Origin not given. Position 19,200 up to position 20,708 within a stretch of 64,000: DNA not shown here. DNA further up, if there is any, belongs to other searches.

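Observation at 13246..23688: Mvh-type [NiFe] hydrogenase wired to a Qmo-like membrane module instead of HdrBC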

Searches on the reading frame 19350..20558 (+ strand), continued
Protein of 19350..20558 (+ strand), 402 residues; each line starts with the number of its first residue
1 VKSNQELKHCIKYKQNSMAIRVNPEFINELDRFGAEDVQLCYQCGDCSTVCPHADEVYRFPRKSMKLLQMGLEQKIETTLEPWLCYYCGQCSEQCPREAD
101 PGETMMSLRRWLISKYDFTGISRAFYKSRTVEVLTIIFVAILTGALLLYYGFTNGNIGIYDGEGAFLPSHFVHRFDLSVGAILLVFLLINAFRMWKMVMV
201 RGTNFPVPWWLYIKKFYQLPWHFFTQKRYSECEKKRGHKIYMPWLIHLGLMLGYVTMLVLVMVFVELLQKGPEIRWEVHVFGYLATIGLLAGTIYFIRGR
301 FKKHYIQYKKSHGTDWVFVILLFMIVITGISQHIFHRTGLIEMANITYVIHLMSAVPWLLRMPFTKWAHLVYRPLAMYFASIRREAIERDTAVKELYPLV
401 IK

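Call 47: search_protein_families(library=pfam, proteins=[L047:4683-5285:+, L047:5269-6066:+, L047:6139-7203:+, L057:4496-7414:+, L057:3664-4263:+, L031:13320-14135:+, L031:16201-18174:+, L042:5491-6504:+, L042:6429-7745:+, L042:7745-9994:+], max_evalue=0.00001)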
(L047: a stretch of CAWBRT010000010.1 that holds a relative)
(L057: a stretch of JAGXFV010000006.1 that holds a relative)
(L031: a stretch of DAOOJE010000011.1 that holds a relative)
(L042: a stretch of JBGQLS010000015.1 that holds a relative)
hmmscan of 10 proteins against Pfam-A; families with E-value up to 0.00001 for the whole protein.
L047:4683-5285:+ (200 aa): 1 family
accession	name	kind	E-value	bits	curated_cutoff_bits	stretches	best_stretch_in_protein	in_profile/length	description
PF02662.21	FlpD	-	6.9e-50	168.6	22.3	1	60-182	1-123/123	Methyl-viologen-reducing hydrogenase, delta subunit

L047:5269-6066:+ (265 aa): 3 families
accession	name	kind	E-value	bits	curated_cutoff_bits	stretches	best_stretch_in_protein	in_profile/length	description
PF13183.11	Fer4_8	-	3.5e-06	27.9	27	1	177-246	2-68/68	4Fe-4S dicluster domain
PF12797.12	Fer4_2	-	4.8e-06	26.6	24.5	0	177-191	7-21/22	4Fe-4S binding domain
PF13534.11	Fer4_17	-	8.8e-06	26.6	22.2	0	179-246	1-60/61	4Fe-4S dicluster domain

L047:6139-7203:+ (354 aa): 5 families
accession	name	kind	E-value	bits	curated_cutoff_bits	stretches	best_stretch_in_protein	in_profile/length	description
PF17179.9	Fer4_22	-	5e-31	107.9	27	1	239-332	1-94/95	4Fe-4S dicluster domain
PF13237.11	Fer4_10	-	3.9e-08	33.5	25.5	0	314-332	4-22/53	4Fe-4S dicluster domain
PF00037.32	Fer4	-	2.8e-07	30.5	21.1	0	315-331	4-20/24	4Fe-4S binding domain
PF12838.12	Fer4_7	-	3e-06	28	27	0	239-331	1-50/52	4Fe-4S dicluster domain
PF25160.1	LdpA_Fe-S-bd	-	6.6e-06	26.3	27.6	0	237-252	25-40/49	LdpA Fe-S cluster-binding domain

L057:4496-7414:+ (972 aa): 14 families
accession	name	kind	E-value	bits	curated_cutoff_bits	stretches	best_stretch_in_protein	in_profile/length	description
PF07992.20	Pyr_redox_2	-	8.9e-44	150.5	26.1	2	314-603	2-291/291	Pyridine nucleotide-disulphide oxidoreductase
PF13450.12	NAD_binding_8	-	1.3e-15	57.8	21.9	1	317-350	1-34/68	NAD(P)-binding Rossmann-like domain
PF14691.11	Fer4_20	-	1.4e-14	54.3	25.8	1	221-296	30-108/113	Dihydroprymidine dehydrogenase domain II, 4Fe-4S cluster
PF13738.12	Pyr_redox_3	-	7.1e-13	48.9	30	0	398-587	127-305/305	Pyridine nucleotide-disulphide oxidoreductase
PF01946.23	Thi4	-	2.8e-12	46.8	26.2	0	309-354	14-60/235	Thi4 family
PF12831.13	FAD_oxidored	-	5.1e-12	46.2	27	0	315-351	2-38/416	FAD dependent oxidoreductase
PF00070.33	Pyr_redox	-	1.4e-11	45.1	22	0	72-105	2-35/82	Pyridine nucleotide-disulphide oxidoreductase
PF00890.30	FAD_binding_2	-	4.3e-11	43.1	20.4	0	71-106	1-36/414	FAD binding domain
PF03486.20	HI0933_like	-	2.9e-09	37.2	50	0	314-349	2-37/244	HI0933-like protein Rossmann domain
PF01266.30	DAO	-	3.2e-09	37.2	27.9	1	314-349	1-37/353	FAD dependent oxidoreductase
PF01134.28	GIDA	-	6.3e-09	35.8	22.1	0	314-341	1-28/391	Glucose inhibited division protein A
PF01593.30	Amino_oxidase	-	9.8e-09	35.4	19.8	0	323-349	2-28/443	Flavin containing amine oxidoreductase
PF01262.27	AlaDh_PNT_C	-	4e-08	33.4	23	0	439-466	26-53/214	Alanine dehydrogenase/PNT, C-terminal domain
PF13241.12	NAD_binding_7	-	1e-06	29.7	22.1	0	437-479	3-41/104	Putative NAD(P)-binding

L057:3664-4263:+ (199 aa): 1 family
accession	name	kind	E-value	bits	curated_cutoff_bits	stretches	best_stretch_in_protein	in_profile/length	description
PF01206.22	TusA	-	2.3e-18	66.2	28.6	1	128-197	1-70/70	Sulfurtransferase TusA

L031:13320-14135:+ (271 aa): 0 families

L031:16201-18174:+ (657 aa): 5 families
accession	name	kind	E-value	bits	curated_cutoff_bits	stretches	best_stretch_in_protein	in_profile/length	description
PF02518.31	HATPase_c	-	5.2e-32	111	26.4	1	541-653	1-110/111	Histidine kinase-, DNA gyrase B-, and HSP90-like ATPase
PF13185.12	GAF_2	-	2.1e-16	60.8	28.6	1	274-413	2-136/136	GAF domain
PF13492.12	GAF_3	-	1.3e-14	55.1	27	1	276-414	2-129/129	GAF domain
PF01590.32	GAF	-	1.9e-13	51.5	22.4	1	276-412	2-133/133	GAF domain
PF00512.31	HisKA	-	4.1e-13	49.6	26.9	1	428-494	2-65/66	His Kinase A (phospho-acceptor) domain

L042:5491-6504:+ (337 aa): 1 family
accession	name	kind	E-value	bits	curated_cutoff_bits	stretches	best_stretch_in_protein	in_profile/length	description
PF03692.20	CxxCxxCC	-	1.2e-07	32.8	23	1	99-203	2-73/85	Putative zinc- or iron-chelating domain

L042:6429-7745:+ (438 aa): 7 families
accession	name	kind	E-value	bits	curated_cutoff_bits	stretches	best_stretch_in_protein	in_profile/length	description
PF01266.30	DAO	-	3.7e-10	40.3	27.9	1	34-66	3-35/353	FAD dependent oxidoreductase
PF07992.20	Pyr_redox_2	-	4.6e-10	39.8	26.1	0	31-115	143-214/291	Pyridine nucleotide-disulphide oxidoreductase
PF13450.12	NAD_binding_8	-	2.4e-08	34.6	21.9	1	35-74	1-40/68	NAD(P)-binding Rossmann-like domain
PF12831.13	FAD_oxidored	-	5.2e-08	33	27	1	33-68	2-37/416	FAD dependent oxidoreductase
PF00890.30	FAD_binding_2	-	1.3e-06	28.3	20.4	1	34-67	3-36/414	FAD binding domain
PF12838.12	Fer4_7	-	4.3e-06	27.5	27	0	108-146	14-52/52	4Fe-4S dicluster domain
PF13187.11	Fer4_9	-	6.9e-06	26.4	27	0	131-194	1-51/52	4Fe-4S dicluster domain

L042:7745-9994:+ (749 aa): 9 families
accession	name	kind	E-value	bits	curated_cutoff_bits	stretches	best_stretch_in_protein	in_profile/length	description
PF02662.21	FlpD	-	1.6e-36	125.5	22.3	1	617-742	1-123/123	Methyl-viologen-reducing hydrogenase, delta subunit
PF07992.20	Pyr_redox_2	-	1.1e-13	51.7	26.1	1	131-255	142-243/291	Pyridine nucleotide-disulphide oxidoreductase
PF13187.11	Fer4_9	-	6.8e-08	32.9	27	1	542-587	1-51/52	4Fe-4S dicluster domain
PF00070.33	Pyr_redox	-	1.4e-07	32.4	22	0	137-170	2-35/82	Pyridine nucleotide-disulphide oxidoreductase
PF13484.11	Fer4_16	-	8.5e-07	30.1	30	0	542-564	1-22/66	4Fe-4S double cluster binding domain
PF00037.32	Fer4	-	8.6e-07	29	21.1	0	542-558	7-23/24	4Fe-4S binding domain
PF12837.12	Fer4_6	-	1.2e-06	28.6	25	0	541-558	7-24/24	4Fe-4S binding domain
PF12838.12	Fer4_7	-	4e-06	27.6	27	0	542-586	1-51/52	4Fe-4S dicluster domain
PF13450.12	NAD_binding_8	-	4.3e-06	27.4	21.9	1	139-177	1-39/68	NAD(P)-binding Rossmann-like domain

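Call 49: search_protein_families(library=pfam, proteins=[L047:7092-8030:+, L047:4295-4612:+], max_evalue=0.00001)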
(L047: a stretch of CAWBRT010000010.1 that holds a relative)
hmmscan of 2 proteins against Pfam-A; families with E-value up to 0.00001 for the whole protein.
L047:7092-8030:+ (312 aa): 3 families
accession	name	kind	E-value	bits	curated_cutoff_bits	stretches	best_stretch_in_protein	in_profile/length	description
PF00175.26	NAD_binding_1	-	4.2e-17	63.2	22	1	150-254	1-107/109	Oxidoreductase NAD-binding domain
PF10418.14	DHODB_Fe-S_bind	-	3.5e-11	43.1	23.9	1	273-305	1-40/41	Iron-sulfur cluster binding domain of dihydroorotate dehydrogenase B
PF00970.30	FAD_binding_6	-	5.6e-06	27.1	21.1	1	46-136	3-96/99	Oxidoreductase FAD-binding domain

L047:4295-4612:+ (105 aa): 0 families

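Call 59: list_cluster_members(proteins=[P0121, P0123, P0127, P0129, P0130, P0132, P0133, P0134, P0135, P0136])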
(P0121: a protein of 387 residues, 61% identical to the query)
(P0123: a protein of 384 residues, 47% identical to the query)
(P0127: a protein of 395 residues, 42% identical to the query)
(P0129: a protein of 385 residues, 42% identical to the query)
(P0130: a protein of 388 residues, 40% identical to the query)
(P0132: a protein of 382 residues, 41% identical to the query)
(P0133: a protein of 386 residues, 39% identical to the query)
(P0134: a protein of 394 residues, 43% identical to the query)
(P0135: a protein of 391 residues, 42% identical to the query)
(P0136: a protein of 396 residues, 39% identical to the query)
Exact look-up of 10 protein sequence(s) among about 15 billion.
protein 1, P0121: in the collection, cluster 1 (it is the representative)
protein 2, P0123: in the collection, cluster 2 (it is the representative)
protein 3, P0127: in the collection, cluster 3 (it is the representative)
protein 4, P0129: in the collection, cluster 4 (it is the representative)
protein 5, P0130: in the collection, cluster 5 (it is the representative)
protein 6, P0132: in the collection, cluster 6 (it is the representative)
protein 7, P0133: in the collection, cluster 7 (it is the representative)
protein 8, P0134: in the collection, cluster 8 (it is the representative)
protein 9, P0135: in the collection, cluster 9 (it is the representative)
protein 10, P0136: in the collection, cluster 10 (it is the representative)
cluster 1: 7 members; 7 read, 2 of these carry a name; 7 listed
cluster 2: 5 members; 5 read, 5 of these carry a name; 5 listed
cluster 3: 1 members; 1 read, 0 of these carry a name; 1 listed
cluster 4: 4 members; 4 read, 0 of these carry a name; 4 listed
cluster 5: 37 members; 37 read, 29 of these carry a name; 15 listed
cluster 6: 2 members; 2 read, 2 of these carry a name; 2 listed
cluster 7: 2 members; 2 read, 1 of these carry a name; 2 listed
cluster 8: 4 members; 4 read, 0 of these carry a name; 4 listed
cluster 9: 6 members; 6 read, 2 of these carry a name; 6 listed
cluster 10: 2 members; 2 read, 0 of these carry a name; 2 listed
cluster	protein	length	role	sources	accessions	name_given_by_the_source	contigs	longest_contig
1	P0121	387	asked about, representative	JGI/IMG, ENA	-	ferredoxin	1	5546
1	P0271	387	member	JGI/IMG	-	ferredoxin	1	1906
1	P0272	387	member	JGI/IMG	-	-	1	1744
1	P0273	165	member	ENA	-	-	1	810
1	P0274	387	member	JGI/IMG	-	-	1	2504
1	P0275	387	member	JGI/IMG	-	-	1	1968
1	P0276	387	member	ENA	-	-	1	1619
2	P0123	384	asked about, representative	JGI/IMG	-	ferredoxin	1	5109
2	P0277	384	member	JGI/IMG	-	ferredoxin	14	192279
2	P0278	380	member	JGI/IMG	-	ferredoxin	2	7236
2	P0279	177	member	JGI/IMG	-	nitrate reductase gamma subunit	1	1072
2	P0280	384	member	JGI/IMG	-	ferredoxin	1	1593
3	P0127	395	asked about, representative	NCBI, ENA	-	-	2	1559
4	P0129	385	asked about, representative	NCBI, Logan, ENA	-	-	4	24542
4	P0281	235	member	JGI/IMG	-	-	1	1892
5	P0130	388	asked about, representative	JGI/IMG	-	heterodisulfide reductase subunit C/energy-converting hydrogenase Eha subunit A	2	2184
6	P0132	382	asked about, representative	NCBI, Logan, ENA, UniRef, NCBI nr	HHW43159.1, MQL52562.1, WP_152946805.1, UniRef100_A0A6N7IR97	4Fe-4S dicluster domain-containing protein [Desulfofundulus thermobenzoicus] | 4Fe-4S dicluster domain-containing protein n=1 Tax=Desulfofundulus thermobenzoicus ...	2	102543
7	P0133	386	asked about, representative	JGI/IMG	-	quinone-modifying oxidoreductase subunit QmoC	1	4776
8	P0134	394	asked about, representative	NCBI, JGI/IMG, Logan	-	-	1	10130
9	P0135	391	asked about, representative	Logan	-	-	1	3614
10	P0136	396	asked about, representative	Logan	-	-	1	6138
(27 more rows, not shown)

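Call 60: find_encoding_contigs(protein=P0132, flank=10000, max_places=2)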
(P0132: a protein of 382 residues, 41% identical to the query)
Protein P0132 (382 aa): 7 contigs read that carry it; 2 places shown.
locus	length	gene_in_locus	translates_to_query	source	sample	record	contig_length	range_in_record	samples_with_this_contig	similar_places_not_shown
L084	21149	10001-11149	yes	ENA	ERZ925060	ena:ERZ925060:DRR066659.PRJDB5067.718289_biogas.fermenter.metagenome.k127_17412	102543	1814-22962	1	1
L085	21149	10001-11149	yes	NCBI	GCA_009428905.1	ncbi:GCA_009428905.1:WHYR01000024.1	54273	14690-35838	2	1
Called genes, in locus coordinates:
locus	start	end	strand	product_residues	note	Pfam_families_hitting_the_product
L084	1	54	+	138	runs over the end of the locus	PF13581:HATPase_c_2, PF02518:HATPase_c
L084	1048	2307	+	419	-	PF14306:PUA_2, PF01747:ATP-sulfurylase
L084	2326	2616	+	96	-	PF22271:DUF6955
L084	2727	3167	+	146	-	PF12838:Fer4_7, PF12139:APS-reductase_C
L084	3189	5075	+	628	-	PF00890:FAD_binding_2, PF02910:Succ_DH_flav_C (faint)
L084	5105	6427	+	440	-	PF07992:Pyr_redox_2 (faint), PF00890:FAD_binding_2 (weak), PF01134:GIDA (faint), PF12831:FAD_oxidored, PF13450:NAD_binding_8, PF13187:Fer4_9 (faint), PF13237:Fer4_10 (faint), PF12838:Fer4_7 (weak), +4 more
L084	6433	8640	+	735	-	PF00890:FAD_binding_2, PF01266:DAO (weak), PF07992:Pyr_redox_2, PF12831:FAD_oxidored, PF13450:NAD_binding_8, PF12837:Fer4_6 (weak), PF13187:Fer4_9, PF02662:FlpD, +4 more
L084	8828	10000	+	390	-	PF13183:Fer4_8, PF13187:Fer4_9 (weak), PF13237:Fer4_10 (weak), PF13534:Fer4_17 (weak), PF02754:CCG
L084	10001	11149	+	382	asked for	PF13484:Fer4_16 (faint), PF12838:Fer4_7 (weak), PF13183:Fer4_8, PF13187:Fer4_9, PF13237:Fer4_10 (weak), PF13534:Fer4_17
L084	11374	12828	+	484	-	PF13191:AAA_16 (faint), PF05673:DUF815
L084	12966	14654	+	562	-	PF20972:MASE9, PF01590:GAF, PF13185:GAF_2, PF13492:GAF_3, PF00990:GGDEF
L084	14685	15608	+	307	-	PF18912:DZR_2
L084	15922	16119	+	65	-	PF00313:CSD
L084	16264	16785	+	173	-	PF02482:Ribosomal_S30AE, PF16321:Ribosom_S30AE_C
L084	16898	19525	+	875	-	PF07517:SecA_DEAD, PF00270:DEAD (faint), PF01043:SecA_PP_bind, PF21090:P-loop_SecA, PF07516:SecA_SW, PF02810:SEC-C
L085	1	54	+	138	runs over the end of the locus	PF13581:HATPase_c_2, PF02518:HATPase_c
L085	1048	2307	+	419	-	PF14306:PUA_2, PF01747:ATP-sulfurylase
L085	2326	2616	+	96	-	PF22271:DUF6955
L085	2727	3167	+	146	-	PF12838:Fer4_7, PF12139:APS-reductase_C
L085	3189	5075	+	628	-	PF00890:FAD_binding_2, PF02910:Succ_DH_flav_C (faint)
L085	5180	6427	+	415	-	PF00890:FAD_binding_2 (weak), PF01134:GIDA (faint), PF07992:Pyr_redox_2 (faint), PF12831:FAD_oxidored, PF13450:NAD_binding_8, PF13187:Fer4_9 (faint), PF13237:Fer4_10 (faint), PF12838:Fer4_7 (weak), +4 more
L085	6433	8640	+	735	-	PF00890:FAD_binding_2, PF01266:DAO (weak), PF07992:Pyr_redox_2, PF12831:FAD_oxidored, PF13450:NAD_binding_8, PF12837:Fer4_6 (weak), PF13187:Fer4_9, PF02662:FlpD, +4 more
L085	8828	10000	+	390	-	PF13183:Fer4_8, PF13187:Fer4_9 (weak), PF13237:Fer4_10 (weak), PF13534:Fer4_17 (weak), PF02754:CCG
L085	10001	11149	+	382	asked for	PF13484:Fer4_16 (faint), PF12838:Fer4_7 (weak), PF13183:Fer4_8, PF13187:Fer4_9, PF13237:Fer4_10 (weak), PF13534:Fer4_17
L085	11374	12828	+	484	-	PF13191:AAA_16 (faint), PF05673:DUF815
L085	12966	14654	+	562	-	PF20972:MASE9, PF01590:GAF, PF13185:GAF_2, PF13492:GAF_3, PF00990:GGDEF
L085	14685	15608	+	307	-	PF18912:DZR_2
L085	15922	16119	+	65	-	PF00313:CSD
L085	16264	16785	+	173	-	PF02482:Ribosomal_S30AE, PF16321:Ribosom_S30AE_C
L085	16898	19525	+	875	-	PF07517:SecA_DEAD, PF00270:DEAD (faint), PF01043:SecA_PP_bind, PF21090:P-loop_SecA, PF07516:SecA_SW, PF02810:SEC-C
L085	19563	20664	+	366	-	PF03462:PCRF, PF00472:RF-1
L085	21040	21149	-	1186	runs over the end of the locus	PF25596:CPSase_L_D1, PF02786:CPSase_L_D2, PF02787:CPSase_L_D3, PF25596:CPSase_L_D1, PF02222:ATP-grasp (weak), PF02786:CPSase_L_D2, PF15632:ATPgrasp_Ter (weak), PF02142:MGS, +3 more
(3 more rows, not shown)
